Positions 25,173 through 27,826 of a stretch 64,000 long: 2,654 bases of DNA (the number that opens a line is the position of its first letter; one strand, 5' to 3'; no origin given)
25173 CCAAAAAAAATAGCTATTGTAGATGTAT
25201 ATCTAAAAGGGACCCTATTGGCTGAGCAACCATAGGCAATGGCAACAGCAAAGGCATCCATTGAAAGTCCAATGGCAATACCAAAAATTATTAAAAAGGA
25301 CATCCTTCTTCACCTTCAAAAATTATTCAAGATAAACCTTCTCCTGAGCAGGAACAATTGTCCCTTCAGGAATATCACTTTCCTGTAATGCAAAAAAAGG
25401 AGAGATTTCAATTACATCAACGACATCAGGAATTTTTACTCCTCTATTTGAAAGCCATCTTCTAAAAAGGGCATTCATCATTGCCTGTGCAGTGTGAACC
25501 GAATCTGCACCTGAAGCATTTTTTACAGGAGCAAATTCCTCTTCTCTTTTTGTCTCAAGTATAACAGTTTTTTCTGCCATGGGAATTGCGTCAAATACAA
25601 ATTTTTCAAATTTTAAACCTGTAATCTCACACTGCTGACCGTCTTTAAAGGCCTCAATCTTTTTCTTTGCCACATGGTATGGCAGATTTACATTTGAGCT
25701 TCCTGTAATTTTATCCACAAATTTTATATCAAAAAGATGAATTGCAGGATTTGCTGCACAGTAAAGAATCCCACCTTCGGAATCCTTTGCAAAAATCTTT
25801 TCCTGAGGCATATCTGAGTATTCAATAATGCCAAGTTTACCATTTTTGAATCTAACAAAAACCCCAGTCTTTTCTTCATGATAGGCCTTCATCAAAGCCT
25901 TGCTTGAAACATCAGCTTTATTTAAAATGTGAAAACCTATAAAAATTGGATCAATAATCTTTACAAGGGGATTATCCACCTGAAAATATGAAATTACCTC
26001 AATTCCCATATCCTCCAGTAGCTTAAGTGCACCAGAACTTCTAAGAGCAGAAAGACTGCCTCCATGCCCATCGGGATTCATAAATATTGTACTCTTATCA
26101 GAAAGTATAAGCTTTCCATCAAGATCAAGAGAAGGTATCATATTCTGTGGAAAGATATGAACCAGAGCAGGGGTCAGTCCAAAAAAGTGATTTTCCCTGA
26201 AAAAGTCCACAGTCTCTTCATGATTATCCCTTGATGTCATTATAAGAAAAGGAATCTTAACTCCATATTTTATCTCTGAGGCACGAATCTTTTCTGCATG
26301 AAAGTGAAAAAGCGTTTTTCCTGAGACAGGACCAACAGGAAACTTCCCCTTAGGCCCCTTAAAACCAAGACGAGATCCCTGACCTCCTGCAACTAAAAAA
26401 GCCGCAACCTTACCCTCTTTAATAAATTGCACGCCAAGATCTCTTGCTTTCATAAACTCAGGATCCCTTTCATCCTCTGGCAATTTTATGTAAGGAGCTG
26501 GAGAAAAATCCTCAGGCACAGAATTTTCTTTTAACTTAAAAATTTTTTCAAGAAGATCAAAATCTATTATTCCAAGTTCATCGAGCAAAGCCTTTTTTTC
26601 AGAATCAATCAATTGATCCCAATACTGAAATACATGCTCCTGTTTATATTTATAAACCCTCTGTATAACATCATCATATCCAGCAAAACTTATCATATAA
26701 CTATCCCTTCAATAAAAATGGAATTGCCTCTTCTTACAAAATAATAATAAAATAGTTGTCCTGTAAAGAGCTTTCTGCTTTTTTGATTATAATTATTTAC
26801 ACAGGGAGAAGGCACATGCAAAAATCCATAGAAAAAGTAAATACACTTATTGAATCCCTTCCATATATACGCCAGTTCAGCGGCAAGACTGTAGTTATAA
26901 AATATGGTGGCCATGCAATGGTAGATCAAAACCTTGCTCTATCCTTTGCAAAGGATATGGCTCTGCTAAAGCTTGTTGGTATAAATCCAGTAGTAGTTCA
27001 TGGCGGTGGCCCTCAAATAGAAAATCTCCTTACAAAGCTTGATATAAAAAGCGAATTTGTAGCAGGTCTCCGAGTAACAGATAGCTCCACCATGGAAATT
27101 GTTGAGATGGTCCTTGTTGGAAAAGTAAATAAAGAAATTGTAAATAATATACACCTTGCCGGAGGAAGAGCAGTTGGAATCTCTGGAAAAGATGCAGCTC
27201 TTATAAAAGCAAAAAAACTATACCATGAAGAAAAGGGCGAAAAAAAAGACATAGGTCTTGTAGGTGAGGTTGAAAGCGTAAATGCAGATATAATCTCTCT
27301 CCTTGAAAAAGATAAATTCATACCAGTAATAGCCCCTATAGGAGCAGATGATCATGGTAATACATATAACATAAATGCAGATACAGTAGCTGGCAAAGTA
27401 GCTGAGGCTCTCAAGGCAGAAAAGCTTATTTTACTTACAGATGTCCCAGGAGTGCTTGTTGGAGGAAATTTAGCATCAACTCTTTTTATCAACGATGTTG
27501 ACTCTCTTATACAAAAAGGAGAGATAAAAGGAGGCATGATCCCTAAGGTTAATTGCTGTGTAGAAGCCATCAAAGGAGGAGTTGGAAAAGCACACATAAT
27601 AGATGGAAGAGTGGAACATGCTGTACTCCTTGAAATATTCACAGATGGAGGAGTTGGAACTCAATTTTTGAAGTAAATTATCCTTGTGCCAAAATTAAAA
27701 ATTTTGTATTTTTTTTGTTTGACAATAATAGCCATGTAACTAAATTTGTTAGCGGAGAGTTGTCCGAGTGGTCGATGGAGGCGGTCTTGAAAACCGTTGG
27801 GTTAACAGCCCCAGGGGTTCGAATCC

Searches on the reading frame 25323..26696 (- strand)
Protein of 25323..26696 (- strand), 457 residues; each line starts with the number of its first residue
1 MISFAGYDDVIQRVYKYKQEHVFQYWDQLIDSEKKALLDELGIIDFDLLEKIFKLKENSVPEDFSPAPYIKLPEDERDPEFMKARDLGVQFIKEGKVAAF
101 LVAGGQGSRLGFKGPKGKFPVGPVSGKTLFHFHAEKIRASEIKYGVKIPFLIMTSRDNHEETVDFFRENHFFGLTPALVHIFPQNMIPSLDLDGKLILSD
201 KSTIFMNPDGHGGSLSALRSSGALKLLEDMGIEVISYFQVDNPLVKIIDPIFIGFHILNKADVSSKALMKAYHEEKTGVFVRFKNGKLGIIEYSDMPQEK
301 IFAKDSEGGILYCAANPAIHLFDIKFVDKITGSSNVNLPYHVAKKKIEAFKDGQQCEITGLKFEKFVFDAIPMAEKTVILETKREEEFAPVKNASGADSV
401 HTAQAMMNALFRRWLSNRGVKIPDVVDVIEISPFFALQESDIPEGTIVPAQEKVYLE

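Call 97: search_protein_families(library=pfam, proteins=[window:25323-26696:-], max_evalue=0.00001)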
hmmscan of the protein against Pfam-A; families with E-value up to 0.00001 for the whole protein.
window:25323-26696:- (457 aa): 1 family
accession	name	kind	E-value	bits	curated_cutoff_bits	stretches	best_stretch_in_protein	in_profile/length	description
PF01704.24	UDPGP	-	4.9e-39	134.6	22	1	95-396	52-340/413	UTP--glucose-1-phosphate uridylyltransferase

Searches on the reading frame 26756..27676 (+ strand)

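Call 97: search_protein_families(library=pfam, proteins=[window:26756-27676:+], max_evalue=0.00001)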
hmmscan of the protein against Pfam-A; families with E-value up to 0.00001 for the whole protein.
window:26756-27676:+ (306 aa): 1 family
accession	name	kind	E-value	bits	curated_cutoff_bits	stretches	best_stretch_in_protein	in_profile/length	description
PF00696.33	AA_kinase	-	6.8e-44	150.8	24.9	1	44-283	1-234/234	Amino acid kinase family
